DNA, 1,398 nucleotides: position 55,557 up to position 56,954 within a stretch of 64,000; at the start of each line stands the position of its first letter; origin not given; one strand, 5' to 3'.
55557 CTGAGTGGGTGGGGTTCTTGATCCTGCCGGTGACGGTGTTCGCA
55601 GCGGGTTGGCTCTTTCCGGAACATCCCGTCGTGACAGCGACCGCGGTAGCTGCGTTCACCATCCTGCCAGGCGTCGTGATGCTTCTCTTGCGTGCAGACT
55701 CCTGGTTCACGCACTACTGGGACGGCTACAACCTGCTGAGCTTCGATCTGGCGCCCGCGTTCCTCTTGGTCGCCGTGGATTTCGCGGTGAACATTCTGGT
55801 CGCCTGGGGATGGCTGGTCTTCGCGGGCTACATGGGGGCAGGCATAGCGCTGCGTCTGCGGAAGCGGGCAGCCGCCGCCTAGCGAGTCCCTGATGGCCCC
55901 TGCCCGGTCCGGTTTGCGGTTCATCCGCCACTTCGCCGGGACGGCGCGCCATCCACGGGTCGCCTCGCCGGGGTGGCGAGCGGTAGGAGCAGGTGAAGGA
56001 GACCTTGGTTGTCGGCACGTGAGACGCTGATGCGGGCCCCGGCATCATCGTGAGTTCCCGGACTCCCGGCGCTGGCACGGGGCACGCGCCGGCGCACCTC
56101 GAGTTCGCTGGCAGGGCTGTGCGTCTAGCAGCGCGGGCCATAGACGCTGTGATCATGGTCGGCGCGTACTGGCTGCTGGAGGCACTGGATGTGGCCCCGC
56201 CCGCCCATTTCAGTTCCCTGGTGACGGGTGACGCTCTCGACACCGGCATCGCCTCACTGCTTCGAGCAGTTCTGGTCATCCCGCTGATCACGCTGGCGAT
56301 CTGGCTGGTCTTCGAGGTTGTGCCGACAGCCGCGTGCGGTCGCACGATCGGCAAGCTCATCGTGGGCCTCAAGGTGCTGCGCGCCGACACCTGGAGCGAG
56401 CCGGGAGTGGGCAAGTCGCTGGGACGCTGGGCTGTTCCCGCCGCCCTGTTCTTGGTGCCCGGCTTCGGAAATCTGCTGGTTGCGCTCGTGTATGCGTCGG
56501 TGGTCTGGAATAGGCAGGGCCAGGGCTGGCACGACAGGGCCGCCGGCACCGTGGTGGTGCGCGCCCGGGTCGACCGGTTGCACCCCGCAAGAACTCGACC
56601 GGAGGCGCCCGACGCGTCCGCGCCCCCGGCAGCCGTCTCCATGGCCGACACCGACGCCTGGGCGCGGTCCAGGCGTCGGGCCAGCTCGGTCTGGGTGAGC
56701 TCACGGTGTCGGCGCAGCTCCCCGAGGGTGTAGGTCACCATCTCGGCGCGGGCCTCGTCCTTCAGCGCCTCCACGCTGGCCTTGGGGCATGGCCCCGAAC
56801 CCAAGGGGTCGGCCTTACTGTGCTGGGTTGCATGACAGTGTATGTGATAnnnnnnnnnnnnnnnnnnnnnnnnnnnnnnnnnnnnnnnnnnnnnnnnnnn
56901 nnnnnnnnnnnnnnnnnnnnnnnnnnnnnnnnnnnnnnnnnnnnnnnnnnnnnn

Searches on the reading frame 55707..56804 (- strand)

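Call 11: search_protein_families(library=pfam, proteins=[window:55707-56804:-], max_evalue=0.01)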
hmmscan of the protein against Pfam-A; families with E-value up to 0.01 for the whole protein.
window:55707-56804:- (365 aa): 3 families
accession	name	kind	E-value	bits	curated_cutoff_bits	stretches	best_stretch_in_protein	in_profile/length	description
PF13560.12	HTH_31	-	0.0012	19.5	27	1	27-61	6-40/64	Helix-turn-helix domain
PF13744.12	HTH_37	-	0.0042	17.3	27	1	18-56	15-52/80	Helix-turn-helix domain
PF12802.13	MarR_2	-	0.0096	16.5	27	0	25-54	9-39/61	MarR family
